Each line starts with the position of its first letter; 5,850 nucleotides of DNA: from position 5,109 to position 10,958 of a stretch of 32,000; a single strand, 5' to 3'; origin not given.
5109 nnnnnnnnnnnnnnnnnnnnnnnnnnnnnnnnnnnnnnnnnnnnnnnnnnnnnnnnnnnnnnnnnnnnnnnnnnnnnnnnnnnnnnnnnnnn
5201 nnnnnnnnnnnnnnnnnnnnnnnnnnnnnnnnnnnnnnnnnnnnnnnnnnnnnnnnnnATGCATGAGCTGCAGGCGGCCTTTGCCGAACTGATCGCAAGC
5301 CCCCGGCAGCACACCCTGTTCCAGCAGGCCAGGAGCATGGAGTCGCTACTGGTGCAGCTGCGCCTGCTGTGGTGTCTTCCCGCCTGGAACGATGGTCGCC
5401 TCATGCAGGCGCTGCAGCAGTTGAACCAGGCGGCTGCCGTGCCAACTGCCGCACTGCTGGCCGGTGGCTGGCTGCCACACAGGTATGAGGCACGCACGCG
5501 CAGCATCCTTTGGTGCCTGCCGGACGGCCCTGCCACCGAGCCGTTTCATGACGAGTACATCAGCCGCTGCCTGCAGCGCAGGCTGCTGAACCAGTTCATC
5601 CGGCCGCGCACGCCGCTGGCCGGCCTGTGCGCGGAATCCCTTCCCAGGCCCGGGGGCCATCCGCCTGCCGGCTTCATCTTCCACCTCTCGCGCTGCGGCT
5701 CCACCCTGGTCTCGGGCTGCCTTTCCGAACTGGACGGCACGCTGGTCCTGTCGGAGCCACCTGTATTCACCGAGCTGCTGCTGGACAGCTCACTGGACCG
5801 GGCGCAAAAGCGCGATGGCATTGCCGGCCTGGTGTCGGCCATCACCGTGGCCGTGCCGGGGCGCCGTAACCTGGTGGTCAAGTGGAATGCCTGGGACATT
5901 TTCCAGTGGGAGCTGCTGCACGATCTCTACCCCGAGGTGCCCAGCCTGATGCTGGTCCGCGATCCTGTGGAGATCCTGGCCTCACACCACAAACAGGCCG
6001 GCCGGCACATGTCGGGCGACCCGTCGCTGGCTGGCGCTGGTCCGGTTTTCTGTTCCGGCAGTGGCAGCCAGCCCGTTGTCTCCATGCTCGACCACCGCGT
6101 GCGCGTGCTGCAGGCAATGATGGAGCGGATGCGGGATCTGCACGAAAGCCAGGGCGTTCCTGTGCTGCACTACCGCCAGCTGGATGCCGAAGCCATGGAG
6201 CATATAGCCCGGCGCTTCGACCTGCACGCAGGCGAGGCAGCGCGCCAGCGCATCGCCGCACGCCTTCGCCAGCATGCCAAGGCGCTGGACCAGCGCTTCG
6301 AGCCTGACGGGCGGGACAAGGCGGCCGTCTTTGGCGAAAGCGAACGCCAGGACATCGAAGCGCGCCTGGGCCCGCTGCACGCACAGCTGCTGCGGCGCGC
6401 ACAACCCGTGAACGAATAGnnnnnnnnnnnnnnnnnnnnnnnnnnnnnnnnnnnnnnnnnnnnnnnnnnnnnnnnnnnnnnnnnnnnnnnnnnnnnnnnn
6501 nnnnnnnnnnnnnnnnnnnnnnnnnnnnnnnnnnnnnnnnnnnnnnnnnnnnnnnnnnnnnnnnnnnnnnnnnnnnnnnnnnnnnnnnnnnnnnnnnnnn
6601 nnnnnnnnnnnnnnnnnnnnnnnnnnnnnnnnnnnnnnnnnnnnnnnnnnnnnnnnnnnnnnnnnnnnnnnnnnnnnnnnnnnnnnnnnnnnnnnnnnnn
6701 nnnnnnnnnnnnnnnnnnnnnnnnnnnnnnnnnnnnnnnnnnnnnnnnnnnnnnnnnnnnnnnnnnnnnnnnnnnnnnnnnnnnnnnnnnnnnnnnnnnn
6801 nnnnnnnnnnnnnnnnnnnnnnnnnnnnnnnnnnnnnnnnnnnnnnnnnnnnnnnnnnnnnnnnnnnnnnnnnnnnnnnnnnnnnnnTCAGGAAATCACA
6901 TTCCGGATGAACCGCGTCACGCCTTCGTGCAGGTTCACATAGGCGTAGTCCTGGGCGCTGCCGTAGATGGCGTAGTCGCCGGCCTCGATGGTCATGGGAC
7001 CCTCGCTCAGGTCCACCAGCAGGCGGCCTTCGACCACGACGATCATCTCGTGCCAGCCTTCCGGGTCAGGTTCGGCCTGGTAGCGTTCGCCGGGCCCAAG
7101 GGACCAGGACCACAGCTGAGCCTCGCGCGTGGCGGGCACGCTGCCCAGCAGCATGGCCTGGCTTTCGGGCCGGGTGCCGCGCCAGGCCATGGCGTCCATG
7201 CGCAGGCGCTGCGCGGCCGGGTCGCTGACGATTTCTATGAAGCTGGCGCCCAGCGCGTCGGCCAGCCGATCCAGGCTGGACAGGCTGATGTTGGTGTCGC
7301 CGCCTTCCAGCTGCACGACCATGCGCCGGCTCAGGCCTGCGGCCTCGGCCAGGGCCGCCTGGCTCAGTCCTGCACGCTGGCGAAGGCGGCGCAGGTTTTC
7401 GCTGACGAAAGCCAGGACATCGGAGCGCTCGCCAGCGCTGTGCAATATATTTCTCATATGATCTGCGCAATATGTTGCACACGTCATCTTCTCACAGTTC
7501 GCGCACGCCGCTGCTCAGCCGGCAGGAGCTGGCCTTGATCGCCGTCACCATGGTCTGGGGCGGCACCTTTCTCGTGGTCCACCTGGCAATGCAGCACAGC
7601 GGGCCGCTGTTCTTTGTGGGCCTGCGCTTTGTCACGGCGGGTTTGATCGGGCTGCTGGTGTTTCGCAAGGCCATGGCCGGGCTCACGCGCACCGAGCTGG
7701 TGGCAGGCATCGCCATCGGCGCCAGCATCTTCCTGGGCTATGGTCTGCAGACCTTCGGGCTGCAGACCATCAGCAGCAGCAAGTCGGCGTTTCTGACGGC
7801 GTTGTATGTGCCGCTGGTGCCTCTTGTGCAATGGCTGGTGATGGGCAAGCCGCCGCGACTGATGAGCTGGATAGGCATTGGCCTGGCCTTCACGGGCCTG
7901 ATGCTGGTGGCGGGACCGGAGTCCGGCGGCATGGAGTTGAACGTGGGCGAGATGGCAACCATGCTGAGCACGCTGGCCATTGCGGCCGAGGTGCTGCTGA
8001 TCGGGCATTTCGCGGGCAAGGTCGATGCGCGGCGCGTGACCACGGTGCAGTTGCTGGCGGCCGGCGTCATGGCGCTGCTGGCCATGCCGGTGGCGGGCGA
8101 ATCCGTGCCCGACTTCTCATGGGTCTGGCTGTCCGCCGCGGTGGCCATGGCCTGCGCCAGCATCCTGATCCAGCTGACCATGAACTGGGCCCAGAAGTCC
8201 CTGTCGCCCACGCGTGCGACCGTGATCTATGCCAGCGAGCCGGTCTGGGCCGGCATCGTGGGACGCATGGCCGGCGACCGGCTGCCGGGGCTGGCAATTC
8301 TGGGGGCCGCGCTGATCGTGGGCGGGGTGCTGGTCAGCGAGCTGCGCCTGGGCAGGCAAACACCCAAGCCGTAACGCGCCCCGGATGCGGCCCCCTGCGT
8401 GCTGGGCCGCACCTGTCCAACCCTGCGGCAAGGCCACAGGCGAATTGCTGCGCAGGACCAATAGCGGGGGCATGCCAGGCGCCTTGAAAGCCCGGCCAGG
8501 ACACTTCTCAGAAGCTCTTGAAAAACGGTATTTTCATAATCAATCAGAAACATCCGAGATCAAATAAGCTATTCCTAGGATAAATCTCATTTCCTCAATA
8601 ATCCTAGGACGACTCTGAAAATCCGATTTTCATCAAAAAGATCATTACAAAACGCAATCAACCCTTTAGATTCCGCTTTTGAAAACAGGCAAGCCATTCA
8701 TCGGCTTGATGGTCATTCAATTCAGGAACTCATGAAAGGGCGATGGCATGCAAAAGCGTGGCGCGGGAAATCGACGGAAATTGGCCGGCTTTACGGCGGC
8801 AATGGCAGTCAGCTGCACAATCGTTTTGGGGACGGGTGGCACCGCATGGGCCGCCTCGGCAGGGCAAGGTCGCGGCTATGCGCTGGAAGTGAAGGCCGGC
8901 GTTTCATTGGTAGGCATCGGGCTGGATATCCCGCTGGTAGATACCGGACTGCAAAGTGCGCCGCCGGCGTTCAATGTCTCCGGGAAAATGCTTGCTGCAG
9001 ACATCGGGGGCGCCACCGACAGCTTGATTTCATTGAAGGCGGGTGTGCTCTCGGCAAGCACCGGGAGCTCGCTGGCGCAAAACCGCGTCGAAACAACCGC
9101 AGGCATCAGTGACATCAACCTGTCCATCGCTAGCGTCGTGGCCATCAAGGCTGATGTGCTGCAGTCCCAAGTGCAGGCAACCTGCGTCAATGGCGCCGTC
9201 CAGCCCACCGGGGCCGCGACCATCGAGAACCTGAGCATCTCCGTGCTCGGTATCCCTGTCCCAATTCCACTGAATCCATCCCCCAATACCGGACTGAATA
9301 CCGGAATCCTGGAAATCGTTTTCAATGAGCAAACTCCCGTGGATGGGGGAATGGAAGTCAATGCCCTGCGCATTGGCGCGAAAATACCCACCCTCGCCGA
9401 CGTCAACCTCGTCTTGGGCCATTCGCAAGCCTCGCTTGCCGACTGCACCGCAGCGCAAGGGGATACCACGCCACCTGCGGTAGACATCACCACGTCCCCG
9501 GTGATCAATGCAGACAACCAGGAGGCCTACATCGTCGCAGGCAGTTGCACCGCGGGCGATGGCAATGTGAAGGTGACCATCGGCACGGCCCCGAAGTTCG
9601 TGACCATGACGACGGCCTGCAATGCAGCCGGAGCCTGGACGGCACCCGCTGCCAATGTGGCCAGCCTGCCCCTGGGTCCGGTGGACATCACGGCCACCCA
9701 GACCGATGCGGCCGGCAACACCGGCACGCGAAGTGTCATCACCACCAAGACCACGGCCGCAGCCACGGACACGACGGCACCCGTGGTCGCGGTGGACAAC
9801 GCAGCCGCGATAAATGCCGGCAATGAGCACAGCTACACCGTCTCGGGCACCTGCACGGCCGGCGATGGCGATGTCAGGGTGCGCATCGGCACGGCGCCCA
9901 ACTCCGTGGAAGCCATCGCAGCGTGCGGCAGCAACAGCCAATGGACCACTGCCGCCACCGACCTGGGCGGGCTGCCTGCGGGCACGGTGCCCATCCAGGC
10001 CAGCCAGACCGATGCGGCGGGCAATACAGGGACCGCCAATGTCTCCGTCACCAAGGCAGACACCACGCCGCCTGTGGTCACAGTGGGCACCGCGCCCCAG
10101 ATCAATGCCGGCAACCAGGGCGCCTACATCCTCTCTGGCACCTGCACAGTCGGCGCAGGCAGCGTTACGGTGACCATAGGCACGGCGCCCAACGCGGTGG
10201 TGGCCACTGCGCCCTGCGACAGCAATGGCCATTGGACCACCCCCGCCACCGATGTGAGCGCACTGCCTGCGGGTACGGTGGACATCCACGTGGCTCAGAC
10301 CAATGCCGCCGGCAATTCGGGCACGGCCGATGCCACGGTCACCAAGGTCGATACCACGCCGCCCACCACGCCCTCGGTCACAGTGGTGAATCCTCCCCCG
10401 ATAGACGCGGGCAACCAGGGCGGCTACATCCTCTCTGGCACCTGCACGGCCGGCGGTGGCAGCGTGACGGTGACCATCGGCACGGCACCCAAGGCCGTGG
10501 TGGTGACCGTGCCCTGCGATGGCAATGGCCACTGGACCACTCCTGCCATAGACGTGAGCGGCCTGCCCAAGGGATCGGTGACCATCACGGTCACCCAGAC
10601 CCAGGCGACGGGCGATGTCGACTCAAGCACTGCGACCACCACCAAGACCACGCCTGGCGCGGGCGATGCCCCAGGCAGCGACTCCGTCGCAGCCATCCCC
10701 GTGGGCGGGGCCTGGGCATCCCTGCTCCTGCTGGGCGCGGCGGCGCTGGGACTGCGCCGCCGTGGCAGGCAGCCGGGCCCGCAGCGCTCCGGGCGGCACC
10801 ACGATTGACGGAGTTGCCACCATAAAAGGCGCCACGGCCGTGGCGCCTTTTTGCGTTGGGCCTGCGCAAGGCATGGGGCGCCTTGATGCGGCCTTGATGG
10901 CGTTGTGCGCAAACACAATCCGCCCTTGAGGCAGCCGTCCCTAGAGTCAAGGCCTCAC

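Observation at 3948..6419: Orphan PAPS-generating hydroxylate-then-sulfate operon: APS kinase, Asp/Asn beta-hydroxylase-family cupin, sulfotransferase-like protein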

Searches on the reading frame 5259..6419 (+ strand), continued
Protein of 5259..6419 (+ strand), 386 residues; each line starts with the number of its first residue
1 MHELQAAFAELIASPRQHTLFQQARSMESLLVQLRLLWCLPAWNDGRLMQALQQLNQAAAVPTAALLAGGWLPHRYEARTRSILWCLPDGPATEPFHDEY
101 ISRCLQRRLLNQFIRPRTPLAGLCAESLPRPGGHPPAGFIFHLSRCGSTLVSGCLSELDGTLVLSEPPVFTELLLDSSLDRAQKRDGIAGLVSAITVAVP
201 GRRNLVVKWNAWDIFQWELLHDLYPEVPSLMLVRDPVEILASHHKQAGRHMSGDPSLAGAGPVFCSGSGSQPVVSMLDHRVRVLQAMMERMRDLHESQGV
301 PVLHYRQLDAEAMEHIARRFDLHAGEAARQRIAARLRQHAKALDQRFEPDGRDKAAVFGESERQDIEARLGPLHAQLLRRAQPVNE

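Call 83: find_related_loci(query=A1, collection=viral_contigs, flank=8000)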
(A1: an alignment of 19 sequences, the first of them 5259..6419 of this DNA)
Query A1 (386 aa) in viral_contigs; peptide patterns used: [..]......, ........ (x = any residue, [..] = any of these).
43 stretches matched a pattern; 2 encode a relative of the query (tblastn E <= 1e-3); 2 distinct loci.
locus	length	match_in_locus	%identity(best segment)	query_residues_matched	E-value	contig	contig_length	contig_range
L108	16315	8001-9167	83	1-386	0e+0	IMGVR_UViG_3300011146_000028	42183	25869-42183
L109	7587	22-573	51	196-384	2e-51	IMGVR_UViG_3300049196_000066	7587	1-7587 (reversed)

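Call 88: search_protein_representatives(alignment_id=A1)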
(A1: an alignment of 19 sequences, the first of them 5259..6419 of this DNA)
Query: 19 sequences, 388 profile positions. Proteins with E-value up to 0.001 (for the whole library): 3098; up to 1e-10: 2112; up to 1e-30: 530. The best 150 are listed.
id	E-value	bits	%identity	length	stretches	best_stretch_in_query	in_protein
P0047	3.7e-182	621.9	-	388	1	1-379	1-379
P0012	2.1e-163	560.2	-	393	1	1-384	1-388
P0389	5.1e-155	532.6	-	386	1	1-375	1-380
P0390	9.2e-152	521.9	-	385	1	1-378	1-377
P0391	3.0e-147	507.0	-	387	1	1-376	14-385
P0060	2.3e-144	497.5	-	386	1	3-378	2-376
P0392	8.3e-139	479.2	-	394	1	1-381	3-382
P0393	1.4e-135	468.6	-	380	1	1-377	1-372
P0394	1.0e-134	465.8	-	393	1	1-377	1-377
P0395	8.0e-132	456.2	-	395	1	4-376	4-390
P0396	1.1e-131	455.7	-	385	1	3-380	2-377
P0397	2.6e-130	451.2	-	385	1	3-383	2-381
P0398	3.6e-130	450.8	-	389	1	1-378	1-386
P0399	2.1e-123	428.5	-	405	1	4-384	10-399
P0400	9.0e-123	426.4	-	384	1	1-377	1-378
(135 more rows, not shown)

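Call 91: search_protein_families(library=padloc, proteins=[window:5259-6419:+, L001:9172-9669:+, L001:9727-10248:+, L001:10271-10798:+, L001:11349-12206:+], max_evalue=0.001)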
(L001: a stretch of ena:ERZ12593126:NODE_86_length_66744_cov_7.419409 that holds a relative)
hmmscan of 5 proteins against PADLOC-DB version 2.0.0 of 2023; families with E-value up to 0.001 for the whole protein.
window:5259-6419:+ (386 aa): 0 families

L001:9172-9669:+ (165 aa): 0 families

L001:9727-10248:+ (173 aa): 0 families

L001:10271-10798:+ (175 aa): 0 families

L001:11349-12206:+ (285 aa): 0 families

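Call 92: search_protein_families(library=phrogs, proteins=[window:5259-6419:+, L001:9727-10248:+, L001:10271-10798:+, L001:10808-11335:+, L001:11349-12206:+], max_evalue=0.001)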
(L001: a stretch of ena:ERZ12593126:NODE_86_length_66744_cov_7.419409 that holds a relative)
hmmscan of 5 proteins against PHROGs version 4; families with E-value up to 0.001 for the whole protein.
window:5259-6419:+ (386 aa): 0 families

L001:9727-10248:+ (173 aa): 12 families
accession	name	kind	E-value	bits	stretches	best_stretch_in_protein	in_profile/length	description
phrog_9116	-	tail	1.3e-18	68.1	1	6-166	62-212/455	tail protein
phrog_8763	-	tail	4.1e-12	46.1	1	17-165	562-748/1024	tail protein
phrog_8469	-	tail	1.8e-11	44.9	1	16-96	144-199/303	tail fiber protein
phrog_31611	-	tail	3.3e-10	40.7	1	31-100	192-262/385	tail collar protein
phrog_1858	-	tail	1.5e-09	37.4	1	4-163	139-291/1018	tail fiber protein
phrog_25747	-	tail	6e-06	25.4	1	17-96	692-770/901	tail fiber protein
phrog_6256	-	tail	4.9e-05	23.5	1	5-113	291-382/686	tail fiber protein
phrog_327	-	tail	0.00011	22.7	1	11-129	309-405/618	tail protein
phrog_14307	-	unknown function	0.00013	22.7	1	15-99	60-133/137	-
phrog_19618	-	tail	0.00023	21.2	1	17-80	150-212/387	tail collar protein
phrog_4924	-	tail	0.00035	19.6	0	19-68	595-651/1022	short tail fiber protein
phrog_523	-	tail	0.00093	19.1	0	6-60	489-534/673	tail collar fiber protein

L001:10271-10798:+ (175 aa): 17 families
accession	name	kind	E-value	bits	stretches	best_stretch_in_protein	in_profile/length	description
phrog_9116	-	tail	5.3e-27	95.7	1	6-167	62-211/455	tail protein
phrog_8763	-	tail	4e-19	69.3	1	16-167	561-748/1024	tail protein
phrog_1858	-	tail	1.6e-13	50.5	1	5-168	140-294/1018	tail fiber protein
phrog_8469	-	tail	4.4e-13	50.2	1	14-100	142-198/303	tail fiber protein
phrog_25747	-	tail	1.1e-11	44.5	1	6-110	681-779/901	tail fiber protein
phrog_19618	-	tail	2.3e-09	37.7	1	5-101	138-235/387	tail collar protein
phrog_1800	-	tail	9.7e-09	35.7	1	6-165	393-543/545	tail collar fiber protein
phrog_31611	-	tail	2.6e-08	34.4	1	26-107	185-264/385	tail collar protein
phrog_327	-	tail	1.4e-07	32.2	1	8-165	306-439/618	tail protein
phrog_2097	-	tail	3.1e-07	30.5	1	6-107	389-470/644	tail fiber protein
phrog_14307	-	unknown function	4.1e-07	30.8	1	16-98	61-127/137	-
phrog_523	-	tail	5.9e-07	29.6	1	11-60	494-534/673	tail collar fiber protein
phrog_6256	-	tail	6.3e-07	29.8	1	5-106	291-370/686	tail fiber protein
phrog_5795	-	tail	6.8e-07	28.9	1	10-165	399-540/968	tail protein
phrog_4924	-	tail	1.8e-06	27.2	1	19-67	595-652/1022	short tail fiber protein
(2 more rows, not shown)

L001:10808-11335:+ (175 aa): 13 families
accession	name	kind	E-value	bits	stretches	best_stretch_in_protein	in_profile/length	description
phrog_9116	-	tail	1.7e-21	77.6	1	8-167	64-211/455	tail protein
phrog_8763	-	tail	3.1e-17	63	1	16-168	561-749/1024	tail protein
phrog_8469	-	tail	1.2e-12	48.8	1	15-103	143-201/303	tail fiber protein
phrog_1858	-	tail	2.4e-09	36.7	1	4-167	139-293/1018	tail fiber protein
phrog_19618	-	tail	1.8e-06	28.2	1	13-111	146-247/387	tail collar protein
phrog_31611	-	tail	1.7e-05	25.1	1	25-96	186-256/385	tail collar protein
phrog_25747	-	tail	2.1e-05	23.6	1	6-77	681-753/901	tail fiber protein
phrog_327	-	tail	3e-05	24.5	1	6-165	304-439/618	tail protein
phrog_910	-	tail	0.00012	22.4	1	5-161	338-489/497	tail collar fiber protein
phrog_38064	-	tail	0.00028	21.1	1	15-68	275-328/337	tail collar protein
phrog_1800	-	tail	0.00035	20.6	1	6-165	393-543/545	tail collar fiber protein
phrog_5795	-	tail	0.00068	19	1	17-164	408-539/968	tail protein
phrog_14307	-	unknown function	0.0009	20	0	14-69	59-105/137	-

L001:11349-12206:+ (285 aa): 1 family
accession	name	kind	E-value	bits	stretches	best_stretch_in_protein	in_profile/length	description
phrog_27463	-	unknown function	1.4e-42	147.1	1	3-260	3-270/280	-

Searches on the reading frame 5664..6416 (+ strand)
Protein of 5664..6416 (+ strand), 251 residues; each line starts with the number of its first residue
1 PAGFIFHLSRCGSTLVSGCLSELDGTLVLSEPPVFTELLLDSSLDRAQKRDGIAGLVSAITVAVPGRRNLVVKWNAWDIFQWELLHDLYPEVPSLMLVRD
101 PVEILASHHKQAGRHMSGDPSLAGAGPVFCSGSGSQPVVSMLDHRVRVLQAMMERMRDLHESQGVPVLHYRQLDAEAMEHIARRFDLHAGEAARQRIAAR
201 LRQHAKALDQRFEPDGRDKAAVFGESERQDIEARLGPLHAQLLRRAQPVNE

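Call 73: search_protein_families(library=pfam, proteins=[window:5664-6416:+], max_evalue=1)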
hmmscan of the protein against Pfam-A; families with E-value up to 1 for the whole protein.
window:5664-6416:+ (251 aa): 2 families
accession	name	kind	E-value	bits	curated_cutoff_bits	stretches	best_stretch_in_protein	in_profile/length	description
PF13469.12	Sulfotransfer_3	-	0.019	15.7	27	1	61-177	94-199/216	Sulfotransferase family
PF06222.17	Phage_TAC_1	-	0.043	14.2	25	1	217-246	82-111/124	Phage tail assembly chaperone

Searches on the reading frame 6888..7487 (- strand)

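Call 3: search_protein_families(library=pfam, proteins=[window:6888-7487:-], max_evalue=0.01)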
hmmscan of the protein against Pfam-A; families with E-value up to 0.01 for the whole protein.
window:6888-7487:- (199 aa): 6 families
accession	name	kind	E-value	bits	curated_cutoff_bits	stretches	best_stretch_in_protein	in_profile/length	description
PF13560.12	HTH_31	-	1.4e-12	48.1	27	1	32-82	6-57/64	Helix-turn-helix domain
PF01381.28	HTH_3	-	2.4e-12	47.1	23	1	32-85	1-54/55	Helix-turn-helix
PF13443.12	HTH_26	-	4.2e-07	30.5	22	1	31-88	1-59/63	Cro/C1-type HTH DNA-binding domain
PF07883.17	Cupin_2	-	3.8e-06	27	27.2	1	128-193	3-66/70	Cupin domain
PF12844.13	HTH_19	-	0.002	18.4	30.2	1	30-80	2-52/64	Helix-turn-helix domain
PF13413.12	HTH_25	-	0.0053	17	24.6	0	32-64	2-34/62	Helix-turn-helix domain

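Call 80: search_protein_families(library=pfam, proteins=[window:6888-7487:-], max_evalue=0.1)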
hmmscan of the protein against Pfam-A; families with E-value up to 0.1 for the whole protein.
window:6888-7487:- (199 aa): 11 families
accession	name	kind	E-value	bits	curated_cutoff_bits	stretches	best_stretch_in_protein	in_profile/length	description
PF13560.12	HTH_31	-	1.4e-12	48.1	27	1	32-82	6-57/64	Helix-turn-helix domain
PF01381.28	HTH_3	-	2.4e-12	47.1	23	1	32-85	1-54/55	Helix-turn-helix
PF13443.12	HTH_26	-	4.2e-07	30.5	22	1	31-88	1-59/63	Cro/C1-type HTH DNA-binding domain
PF07883.17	Cupin_2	-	3.8e-06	27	27.2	1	128-193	3-66/70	Cupin domain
PF12844.13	HTH_19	-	0.002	18.4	30.2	1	30-80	2-52/64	Helix-turn-helix domain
PF13413.12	HTH_25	-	0.0053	17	24.6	1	32-64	2-34/62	Helix-turn-helix domain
PF20432.4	Xre-like-HTH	-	0.015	16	25.8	0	32-55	15-38/63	Antitoxin Xre-like helix-turn-helix domain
PF13412.12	HTH_24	-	0.024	14.7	21.9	1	32-55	9-32/48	Winged helix-turn-helix DNA-binding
PF05899.18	Cupin_3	-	0.05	13.7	23.5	1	144-175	24-56/74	EutQ-like cupin domain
PF13744.12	HTH_37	-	0.053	13.8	27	0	32-81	23-73/80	Helix-turn-helix domain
PF05726.19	Pirin_C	-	0.059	14.2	27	0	126-186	2-58/103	Pirin C-terminal cupin domain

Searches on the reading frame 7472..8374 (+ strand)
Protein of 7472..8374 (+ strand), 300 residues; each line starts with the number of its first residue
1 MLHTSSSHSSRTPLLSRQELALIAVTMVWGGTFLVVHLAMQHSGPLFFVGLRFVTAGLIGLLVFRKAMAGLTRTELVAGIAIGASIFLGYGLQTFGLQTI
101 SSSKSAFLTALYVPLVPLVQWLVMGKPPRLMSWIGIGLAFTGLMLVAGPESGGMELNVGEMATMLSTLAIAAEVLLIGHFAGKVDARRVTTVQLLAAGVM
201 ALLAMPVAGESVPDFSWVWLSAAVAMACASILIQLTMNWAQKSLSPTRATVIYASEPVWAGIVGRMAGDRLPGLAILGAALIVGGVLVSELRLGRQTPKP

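Call 3: search_protein_families(library=pfam, proteins=[window:7472-8374:+], max_evalue=0.01)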
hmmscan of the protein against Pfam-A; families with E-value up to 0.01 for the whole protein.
window:7472-8374:+ (300 aa): 2 families
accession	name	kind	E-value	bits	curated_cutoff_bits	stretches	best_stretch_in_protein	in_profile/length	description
PF00892.27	EamA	-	8.4e-28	97.8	28.2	2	20-146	5-133/135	EamA-like transporter family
PF03151.22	TPT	-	0.00011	22.1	30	1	189-289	34-135/291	Triose-phosphate Transporter family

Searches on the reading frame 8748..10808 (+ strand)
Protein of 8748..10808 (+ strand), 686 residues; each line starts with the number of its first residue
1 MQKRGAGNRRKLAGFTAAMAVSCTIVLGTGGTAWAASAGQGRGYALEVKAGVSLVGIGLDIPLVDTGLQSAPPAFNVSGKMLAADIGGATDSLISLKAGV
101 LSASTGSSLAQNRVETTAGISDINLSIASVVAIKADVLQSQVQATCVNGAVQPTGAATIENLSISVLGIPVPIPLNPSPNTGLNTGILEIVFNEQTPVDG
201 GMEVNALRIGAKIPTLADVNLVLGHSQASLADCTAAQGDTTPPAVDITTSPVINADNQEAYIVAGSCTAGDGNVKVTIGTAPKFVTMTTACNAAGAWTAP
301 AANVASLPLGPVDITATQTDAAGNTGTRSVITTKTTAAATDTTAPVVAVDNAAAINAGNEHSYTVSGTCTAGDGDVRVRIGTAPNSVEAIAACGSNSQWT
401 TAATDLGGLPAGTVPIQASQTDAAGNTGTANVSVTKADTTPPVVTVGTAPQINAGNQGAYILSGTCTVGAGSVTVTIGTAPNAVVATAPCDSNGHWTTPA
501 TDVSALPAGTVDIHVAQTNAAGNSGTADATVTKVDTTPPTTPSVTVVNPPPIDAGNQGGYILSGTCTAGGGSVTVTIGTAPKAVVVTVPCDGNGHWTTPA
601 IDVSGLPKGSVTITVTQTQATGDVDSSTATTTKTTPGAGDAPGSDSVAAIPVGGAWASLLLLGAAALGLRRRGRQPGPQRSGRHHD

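Call 35: search_protein_families(library=ncbifam, proteins=[window:8748-10808:+], max_evalue=0.001)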
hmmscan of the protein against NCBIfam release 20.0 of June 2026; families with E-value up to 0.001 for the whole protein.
window:8748-10808:+ (686 aa): 2 families
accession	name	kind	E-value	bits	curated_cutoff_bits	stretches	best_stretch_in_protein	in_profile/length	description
NF033510.3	Ca_tandemer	repeat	3.3e-29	101.1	50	4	435-524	4-95/96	Ca2+-stabilized repeat-containing adhesin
NF032891.0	tail_200_repeat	domain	1.5e-20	73.5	350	2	421-530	76-188/195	tandem large repeat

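Call 80: search_protein_families(library=pfam, proteins=[window:8748-10808:+], max_evalue=0.1)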
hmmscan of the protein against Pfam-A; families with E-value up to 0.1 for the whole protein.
window:8748-10808:+ (686 aa): 2 families
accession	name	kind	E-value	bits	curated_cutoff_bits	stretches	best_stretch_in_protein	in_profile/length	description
PF19077.6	Big_13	-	6e-10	40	27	2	472-536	40-102/102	Bacterial Ig-like domain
PF13750.12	Big_3_3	-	0.00026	21.1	27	0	405-449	8-53/157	Bacterial Ig-like domain (group 3)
